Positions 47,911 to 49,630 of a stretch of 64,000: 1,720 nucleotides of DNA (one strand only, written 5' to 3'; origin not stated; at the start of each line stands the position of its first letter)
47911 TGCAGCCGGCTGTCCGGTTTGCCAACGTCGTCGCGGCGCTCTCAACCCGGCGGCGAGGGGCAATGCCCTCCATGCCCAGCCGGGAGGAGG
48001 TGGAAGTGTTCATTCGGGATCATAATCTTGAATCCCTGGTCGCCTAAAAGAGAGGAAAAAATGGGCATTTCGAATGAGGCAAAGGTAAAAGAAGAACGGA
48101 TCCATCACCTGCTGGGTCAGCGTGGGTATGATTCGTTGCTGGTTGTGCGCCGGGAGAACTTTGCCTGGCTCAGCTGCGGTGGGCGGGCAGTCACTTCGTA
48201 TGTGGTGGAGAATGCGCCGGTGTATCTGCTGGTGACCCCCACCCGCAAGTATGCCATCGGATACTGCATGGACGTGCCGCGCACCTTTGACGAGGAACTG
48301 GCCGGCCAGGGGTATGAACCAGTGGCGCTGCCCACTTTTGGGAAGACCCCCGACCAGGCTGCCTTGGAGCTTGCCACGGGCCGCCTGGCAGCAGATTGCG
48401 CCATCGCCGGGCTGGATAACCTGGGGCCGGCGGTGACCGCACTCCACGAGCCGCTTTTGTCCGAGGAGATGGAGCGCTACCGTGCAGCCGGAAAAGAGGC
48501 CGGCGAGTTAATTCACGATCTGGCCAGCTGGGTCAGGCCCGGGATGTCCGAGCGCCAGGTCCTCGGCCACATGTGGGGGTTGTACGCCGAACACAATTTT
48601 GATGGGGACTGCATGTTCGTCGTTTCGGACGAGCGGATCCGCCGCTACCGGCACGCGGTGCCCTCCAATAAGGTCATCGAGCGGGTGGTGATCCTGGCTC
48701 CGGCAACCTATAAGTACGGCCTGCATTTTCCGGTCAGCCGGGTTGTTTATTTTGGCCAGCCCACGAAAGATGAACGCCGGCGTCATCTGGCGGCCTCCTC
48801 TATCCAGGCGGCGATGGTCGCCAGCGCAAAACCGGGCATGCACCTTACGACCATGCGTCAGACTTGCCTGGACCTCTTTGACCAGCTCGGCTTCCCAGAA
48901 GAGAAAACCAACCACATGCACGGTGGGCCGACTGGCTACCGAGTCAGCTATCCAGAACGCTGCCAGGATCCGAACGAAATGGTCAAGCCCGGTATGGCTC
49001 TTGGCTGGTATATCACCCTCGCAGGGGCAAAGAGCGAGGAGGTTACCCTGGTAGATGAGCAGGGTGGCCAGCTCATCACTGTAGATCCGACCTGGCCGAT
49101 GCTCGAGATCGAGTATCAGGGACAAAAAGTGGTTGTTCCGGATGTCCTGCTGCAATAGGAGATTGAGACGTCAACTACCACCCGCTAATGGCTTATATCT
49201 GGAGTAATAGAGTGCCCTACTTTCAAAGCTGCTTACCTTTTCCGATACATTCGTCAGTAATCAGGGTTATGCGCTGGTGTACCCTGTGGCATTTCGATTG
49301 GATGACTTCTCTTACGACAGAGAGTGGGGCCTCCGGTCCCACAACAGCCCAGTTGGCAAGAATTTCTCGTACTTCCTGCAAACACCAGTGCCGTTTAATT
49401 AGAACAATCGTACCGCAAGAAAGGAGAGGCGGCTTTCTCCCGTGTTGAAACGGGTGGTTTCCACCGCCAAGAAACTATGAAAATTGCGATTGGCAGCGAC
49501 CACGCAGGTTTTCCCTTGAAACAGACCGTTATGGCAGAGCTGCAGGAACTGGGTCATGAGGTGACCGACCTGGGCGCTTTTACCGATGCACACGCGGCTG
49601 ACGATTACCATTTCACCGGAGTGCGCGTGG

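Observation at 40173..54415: Thirteen co-oriented genes from ABC transporter to E2: ribose-like uptake and PPP enzymes fused to a dehydrogenase complex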

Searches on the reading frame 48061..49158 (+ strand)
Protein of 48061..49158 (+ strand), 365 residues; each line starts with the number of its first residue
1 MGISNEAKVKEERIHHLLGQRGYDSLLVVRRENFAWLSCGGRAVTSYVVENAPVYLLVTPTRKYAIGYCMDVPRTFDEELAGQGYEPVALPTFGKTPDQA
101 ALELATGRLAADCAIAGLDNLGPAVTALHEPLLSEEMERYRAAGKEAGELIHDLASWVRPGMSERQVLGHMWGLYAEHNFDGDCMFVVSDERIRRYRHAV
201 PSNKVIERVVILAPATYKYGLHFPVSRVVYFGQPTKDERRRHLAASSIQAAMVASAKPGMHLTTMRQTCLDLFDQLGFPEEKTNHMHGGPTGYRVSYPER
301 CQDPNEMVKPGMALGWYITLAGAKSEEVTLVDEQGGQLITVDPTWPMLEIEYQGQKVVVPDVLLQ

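Call 3: search_protein_families(library=pfam, proteins=[window:48061-49158:+])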
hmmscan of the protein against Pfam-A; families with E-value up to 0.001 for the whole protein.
window:48061-49158:+ (365 aa): 1 family
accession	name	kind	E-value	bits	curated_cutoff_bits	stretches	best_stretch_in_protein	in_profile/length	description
PF00557.29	Peptidase_M24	-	5e-14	53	23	1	138-314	1-183/208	Metallopeptidase family M24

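Call 5: search_protein_families(library=ncbifam, proteins=[window:48061-49158:+])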
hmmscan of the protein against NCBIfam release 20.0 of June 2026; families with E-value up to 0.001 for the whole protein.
window:48061-49158:+ (365 aa): 1 family
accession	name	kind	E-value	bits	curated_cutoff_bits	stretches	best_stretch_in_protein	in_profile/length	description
NF040821.1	dipep_PepQ_Arch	equivalog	7.1e-07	28.6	630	1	196-340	188-339/346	Xaa-Pro dipeptidase PepQ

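Call 25: search_solved_structures(query=window:48061-49158:+, max_evalue=0.01)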
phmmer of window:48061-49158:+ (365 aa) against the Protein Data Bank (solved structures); distinct sequences matched with E-value up to 0.01: 18.
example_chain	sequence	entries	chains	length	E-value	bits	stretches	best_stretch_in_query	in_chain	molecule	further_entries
1pv9_A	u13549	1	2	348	3.8e-06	29.3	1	142-340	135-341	Xaa-Pro dipeptidase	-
1wy2_A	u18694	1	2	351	7.6e-06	28.3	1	194-340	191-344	Xaa-Pro dipeptidase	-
3q6d_A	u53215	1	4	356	3.8e-05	26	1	134-344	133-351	Proline dipeptidase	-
2zsg_A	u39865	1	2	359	0.00024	23.4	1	128-343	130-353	Aminopeptidase P, putative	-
5cdl_A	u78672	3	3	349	0.0003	23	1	13-339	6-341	Proline dipeptidase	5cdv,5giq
5giu_A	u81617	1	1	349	0.00033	22.9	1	13-339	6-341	Proline dipeptidase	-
2p99_A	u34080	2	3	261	0.00059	22.1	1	134-329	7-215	Methionine aminopeptidase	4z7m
1yvm_A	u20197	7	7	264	0.00059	22.1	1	134-329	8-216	Methionine aminopeptidase | PROTEIN (METHIONINE AMINOPEPTIDASE)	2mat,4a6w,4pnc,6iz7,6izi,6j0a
2gu4_A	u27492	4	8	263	0.00059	22.1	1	134-329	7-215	Methionine aminopeptidase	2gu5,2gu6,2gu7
1mat_A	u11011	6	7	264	0.00059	22.1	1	134-329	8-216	METHIONYL AMINOPEPTIDASE | Methionine aminopeptidase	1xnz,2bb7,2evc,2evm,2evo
2p98_A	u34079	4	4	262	0.00059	22.1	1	134-329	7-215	Methionine aminopeptidase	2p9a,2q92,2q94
3mat_A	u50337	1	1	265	0.0006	22.1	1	134-329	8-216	METHIONINE AMINOPEPTIDASE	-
1c21_A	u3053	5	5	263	0.0006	22.1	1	134-329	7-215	METHIONINE AMINOPEPTIDASE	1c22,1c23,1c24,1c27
4a6v_A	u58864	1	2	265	0.0006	22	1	134-329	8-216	METHIONINE AMINOPEPTIDASE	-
2gg0_A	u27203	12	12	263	0.0006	22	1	134-329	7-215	Methionine aminopeptidase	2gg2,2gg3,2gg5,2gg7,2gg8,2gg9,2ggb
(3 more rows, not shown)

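Call 43: search_solved_structures(query=window:48061-49158:+, max_evalue=0.0001, show_alignments=2)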
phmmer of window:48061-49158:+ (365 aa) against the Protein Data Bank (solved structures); distinct sequences matched with E-value up to 0.0001: 3.
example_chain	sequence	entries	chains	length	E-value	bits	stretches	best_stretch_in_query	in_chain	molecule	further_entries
1pv9_A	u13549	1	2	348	3.8e-06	29.3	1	142-340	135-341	Xaa-Pro dipeptidase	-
1wy2_A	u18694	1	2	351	7.6e-06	28.3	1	194-340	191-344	Xaa-Pro dipeptidase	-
3q6d_A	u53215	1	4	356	3.8e-05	26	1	134-344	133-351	Proline dipeptidase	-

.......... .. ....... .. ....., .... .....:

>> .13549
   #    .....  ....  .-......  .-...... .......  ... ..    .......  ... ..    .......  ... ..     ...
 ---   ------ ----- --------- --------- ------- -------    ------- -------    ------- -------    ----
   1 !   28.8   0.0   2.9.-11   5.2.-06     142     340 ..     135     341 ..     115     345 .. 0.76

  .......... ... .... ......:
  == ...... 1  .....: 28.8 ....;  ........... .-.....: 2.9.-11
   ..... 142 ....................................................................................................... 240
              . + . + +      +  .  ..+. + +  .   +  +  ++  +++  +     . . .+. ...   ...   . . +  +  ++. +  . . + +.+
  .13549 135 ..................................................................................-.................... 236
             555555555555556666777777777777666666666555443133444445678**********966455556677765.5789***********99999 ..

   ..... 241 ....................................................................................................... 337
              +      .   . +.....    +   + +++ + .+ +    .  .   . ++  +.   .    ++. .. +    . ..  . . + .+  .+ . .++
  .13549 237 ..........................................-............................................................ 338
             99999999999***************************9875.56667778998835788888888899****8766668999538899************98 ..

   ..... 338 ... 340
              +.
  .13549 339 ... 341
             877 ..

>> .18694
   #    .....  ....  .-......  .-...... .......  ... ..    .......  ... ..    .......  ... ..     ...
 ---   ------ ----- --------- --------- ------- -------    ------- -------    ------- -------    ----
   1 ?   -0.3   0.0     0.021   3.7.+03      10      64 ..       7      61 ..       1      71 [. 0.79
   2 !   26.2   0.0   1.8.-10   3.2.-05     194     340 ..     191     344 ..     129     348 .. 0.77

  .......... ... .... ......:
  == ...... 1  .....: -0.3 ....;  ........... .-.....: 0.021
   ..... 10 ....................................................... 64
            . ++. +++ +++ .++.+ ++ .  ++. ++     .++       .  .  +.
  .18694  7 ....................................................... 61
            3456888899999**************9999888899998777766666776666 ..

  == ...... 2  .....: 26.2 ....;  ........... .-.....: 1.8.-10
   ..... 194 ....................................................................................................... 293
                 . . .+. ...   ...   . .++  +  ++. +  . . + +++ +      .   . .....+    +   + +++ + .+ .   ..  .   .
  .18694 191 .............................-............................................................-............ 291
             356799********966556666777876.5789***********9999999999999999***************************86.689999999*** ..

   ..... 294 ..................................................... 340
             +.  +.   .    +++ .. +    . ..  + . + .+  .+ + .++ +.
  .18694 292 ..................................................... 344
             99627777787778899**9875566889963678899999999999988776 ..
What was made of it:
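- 48061..49158 (+): Degenerate M24 (pita-bread fold) protein, probably not a metallopeptidase. Aligned to prolidase 1pv9, Asp209, Asp220 and His284 are replaced, the Glu313 position falls in a gap, and Glu327 is kept (call 43).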

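Call 62: find_homologous_proteins(query=window:48061-49158:+)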
Query window:48061-49158:+ (365 aa): 70 proteins with E <= 0.001 among 5807 candidates.
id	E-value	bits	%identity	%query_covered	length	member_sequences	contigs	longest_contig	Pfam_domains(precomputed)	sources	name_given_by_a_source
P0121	2.3e-249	844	100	100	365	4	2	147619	PF00557.30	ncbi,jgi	ncbi:MAG: M24 family metallopeptidase [Anaerolineales bacterium]|jgi:Xaa-Pro aminopeptidase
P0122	2.8e-212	722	84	100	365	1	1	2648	PF00557.30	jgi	jgi:Xaa-Pro aminopeptidase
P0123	1.3e-206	704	82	100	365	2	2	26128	PF00557.30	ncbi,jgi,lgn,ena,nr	ncbi:MAG TPA: M24 family metallopeptidase [Anaerolineaceae bacterium]|nr:M24 family metallopeptidase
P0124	2.4e-204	696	81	100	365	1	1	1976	PF00557.30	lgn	-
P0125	6.1e-194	662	78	100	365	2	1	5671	PF00557.30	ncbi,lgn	-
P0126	1.4e-155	536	61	100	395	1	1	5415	PF00557.30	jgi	jgi:Xaa-Pro aminopeptidase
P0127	1.3e-154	533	62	100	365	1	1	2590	PF00557.30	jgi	jgi:Xaa-Pro dipeptidase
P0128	3.7e-154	531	62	99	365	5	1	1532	PF00557.30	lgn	-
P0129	6.6e-154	530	62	100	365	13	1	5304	PF00557.30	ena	-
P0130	2.0e-153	529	61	99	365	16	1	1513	PF00557.30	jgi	jgi:Xaa-Pro dipeptidase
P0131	7.7e-153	527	61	100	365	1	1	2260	PF00557.30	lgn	-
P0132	1.2e-152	526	61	99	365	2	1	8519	PF00557.30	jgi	jgi:Xaa-Pro dipeptidase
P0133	2.3e-152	525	61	100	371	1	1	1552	PF00557.30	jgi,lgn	jgi:Xaa-Pro aminopeptidase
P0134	7.7e-152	524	61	99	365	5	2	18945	PF00557.30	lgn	-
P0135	8.0e-152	523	61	99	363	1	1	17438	PF00557.30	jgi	-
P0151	1.9e-145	503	58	100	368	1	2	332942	PF00557.30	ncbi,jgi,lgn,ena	-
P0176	3.9e-116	406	51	100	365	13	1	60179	PF00557.30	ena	-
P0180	4.5e-110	386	48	100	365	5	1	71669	PF00557.30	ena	-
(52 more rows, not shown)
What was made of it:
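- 48061..49158 (+): The family is narrow, 70 clusters (call 62).
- Checked: The ATG at 48061 is supported by homologues of exactly 365 aa (call 62).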

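Call 63: find_encoding_contigs(protein=P0180, flank=10000, max_places=2)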
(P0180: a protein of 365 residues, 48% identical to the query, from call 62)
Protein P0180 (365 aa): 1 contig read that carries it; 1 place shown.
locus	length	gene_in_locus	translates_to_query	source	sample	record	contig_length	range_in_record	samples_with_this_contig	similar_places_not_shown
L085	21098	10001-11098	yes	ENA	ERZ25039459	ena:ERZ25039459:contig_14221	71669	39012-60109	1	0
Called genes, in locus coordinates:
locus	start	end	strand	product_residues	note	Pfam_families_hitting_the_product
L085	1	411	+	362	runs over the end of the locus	PF00456:Transketolase_N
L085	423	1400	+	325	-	PF02779:Transket_pyr, PF02780:Transketolase_C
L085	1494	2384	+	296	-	PF00456:Transketolase_N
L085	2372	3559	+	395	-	PF02779:Transket_pyr, PF02780:Transketolase_C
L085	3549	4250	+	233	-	PF01261:AP_endonuc_2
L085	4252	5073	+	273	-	PF01261:AP_endonuc_2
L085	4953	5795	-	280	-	-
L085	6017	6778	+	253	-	-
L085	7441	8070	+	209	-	PF00528:BPD_transp_1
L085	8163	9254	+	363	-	PF00528:BPD_transp_1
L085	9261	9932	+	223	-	PF01177:Asp_Glu_race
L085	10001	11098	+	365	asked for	PF00557:Peptidase_M24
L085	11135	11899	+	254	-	PF00392:GntR, PF07729:FCD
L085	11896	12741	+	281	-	PF03807:F420_oxidored (faint), PF16896:PGDH_C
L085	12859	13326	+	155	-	PF25837:Apionate_lact_N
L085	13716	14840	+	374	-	PF25838:Apionate_lact_M, PF25839:Apionate_lact_C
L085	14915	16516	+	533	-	PF01547:SBP_bac_1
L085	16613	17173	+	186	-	-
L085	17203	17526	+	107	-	PF00528:BPD_transp_1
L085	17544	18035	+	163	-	-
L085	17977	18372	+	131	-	PF00528:BPD_transp_1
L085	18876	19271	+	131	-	PF01261:AP_endonuc_2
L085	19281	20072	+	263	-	PF00106:adh_short, PF08659:KR, PF13561:adh_short_C2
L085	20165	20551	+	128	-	PF12973:Cupin_7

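Call 64: find_encoding_contigs(protein=P0176, flank=10000, max_places=2)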
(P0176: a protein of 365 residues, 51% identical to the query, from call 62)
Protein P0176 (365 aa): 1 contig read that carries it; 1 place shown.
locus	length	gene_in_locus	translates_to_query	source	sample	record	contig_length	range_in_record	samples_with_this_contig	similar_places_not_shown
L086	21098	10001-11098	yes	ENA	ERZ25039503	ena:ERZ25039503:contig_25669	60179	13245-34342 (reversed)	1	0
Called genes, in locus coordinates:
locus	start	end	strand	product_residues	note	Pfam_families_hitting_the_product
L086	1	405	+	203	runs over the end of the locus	PF00456:Transketolase_N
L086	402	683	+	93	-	PF00456:Transketolase_N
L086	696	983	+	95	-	PF02779:Transket_pyr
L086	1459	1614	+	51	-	-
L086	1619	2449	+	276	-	PF01261:AP_endonuc_2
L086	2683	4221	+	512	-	-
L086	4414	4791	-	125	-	PF01609:DDE_Tnp_1 (weak), PF13751:DDE_Tnp_1_6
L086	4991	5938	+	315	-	-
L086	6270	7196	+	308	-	PF00528:BPD_transp_1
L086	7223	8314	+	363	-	PF00528:BPD_transp_1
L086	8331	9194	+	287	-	PF01261:AP_endonuc_2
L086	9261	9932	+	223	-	PF01177:Asp_Glu_race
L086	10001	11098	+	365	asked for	PF00557:Peptidase_M24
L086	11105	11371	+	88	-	-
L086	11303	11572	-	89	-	-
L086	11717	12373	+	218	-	PF00016:RuBisCO_large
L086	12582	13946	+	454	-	PF07005:SBD_N, PF17042:NBD_C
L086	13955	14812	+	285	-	PF16896:PGDH_C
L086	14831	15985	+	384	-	PF01208:URO-D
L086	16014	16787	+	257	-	PF00392:GntR, PF07729:FCD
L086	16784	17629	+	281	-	PF03807:F420_oxidored (faint), PF16896:PGDH_C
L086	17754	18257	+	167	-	PF25837:Apionate_lact_N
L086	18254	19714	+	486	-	PF25837:Apionate_lact_N, PF25838:Apionate_lact_M, PF25839:Apionate_lact_C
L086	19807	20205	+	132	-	PF01261:AP_endonuc_2 (weak)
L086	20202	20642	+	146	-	PF01261:AP_endonuc_2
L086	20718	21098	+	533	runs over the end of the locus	PF01547:SBP_bac_1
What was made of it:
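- The narrow M24-like family sits inside clusters with D-apionate lactonase domains, a RuBisCO-like protein, a DUF1537-type kinase and split transketolases (L085, L086; calls 63, 64).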

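Call 65: find_encoding_contigs(protein=P0151, flank=10000, max_places=2)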
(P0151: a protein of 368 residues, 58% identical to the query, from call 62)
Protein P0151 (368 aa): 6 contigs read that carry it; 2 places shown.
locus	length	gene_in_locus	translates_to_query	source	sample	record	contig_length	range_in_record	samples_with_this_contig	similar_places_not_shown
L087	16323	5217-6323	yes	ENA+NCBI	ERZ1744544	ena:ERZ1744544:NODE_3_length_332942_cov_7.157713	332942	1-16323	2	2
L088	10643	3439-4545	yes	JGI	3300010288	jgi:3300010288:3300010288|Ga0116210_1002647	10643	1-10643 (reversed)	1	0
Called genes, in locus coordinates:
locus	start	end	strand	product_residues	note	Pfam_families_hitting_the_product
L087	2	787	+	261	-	?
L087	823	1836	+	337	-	PF02653:BPD_transp_2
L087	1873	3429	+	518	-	PF00370:FGGY_N, PF02782:FGGY_C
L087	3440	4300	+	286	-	PF01116:F_bP_aldolase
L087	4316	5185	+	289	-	PF01116:F_bP_aldolase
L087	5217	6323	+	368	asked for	PF00557:Peptidase_M24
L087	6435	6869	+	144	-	PF13237:Fer4_10 (faint), PF14697:Fer4_21 (faint), PF12800:Fer4_4 (faint), PF13247:Fer4_11, PF12838:Fer4_7, PF13187:Fer4_9 (weak), PF12837:Fer4_6 (weak), PF00037:Fer4 (weak)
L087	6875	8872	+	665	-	PF02730:AFOR_N, PF01314:AFOR_C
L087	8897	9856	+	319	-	PF00676:E1_dh, PF02775:TPP_enzyme_C (weak), PF00456:Transketolase_N (weak)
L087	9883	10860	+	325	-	PF02779:Transket_pyr, PF02780:Transketolase_C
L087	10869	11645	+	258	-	PF00106:adh_short, PF08659:KR, PF13561:adh_short_C2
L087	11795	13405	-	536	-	PF00890:FAD_binding_2, PF01266:DAO, PF01494:FAD_binding_3 (faint), PF12831:FAD_oxidored (faint)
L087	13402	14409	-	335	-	PF08240:ADH_N, PF00107:ADH_zinc_N, PF13602:ADH_zinc_N_2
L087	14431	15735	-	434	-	PF00364:Biotin_lipoyl, PF02817:E3_binding, PF00198:2-oxoacid_dh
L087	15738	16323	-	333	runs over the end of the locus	PF02779:Transket_pyr, PF02780:Transketolase_C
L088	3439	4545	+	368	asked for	PF00557:Peptidase_M24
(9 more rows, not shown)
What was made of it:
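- The M24-like gene is next to an aldehyde:ferredoxin oxidoreductase and E1alpha/beta in L087 (call 65).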

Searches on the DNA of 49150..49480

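Call 46: search_rna_families(source=window, start=49150, end=49480, threshold=evalue, max_evalue=1)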
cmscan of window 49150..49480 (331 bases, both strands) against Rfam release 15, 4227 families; matches with E-value up to 1: 0.
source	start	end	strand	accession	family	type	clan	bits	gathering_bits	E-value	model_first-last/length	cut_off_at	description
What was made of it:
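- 49159..49476 (.): 318-nt lineage-specific insertion, not conserved punctuation. No Rfam hit (call 46).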
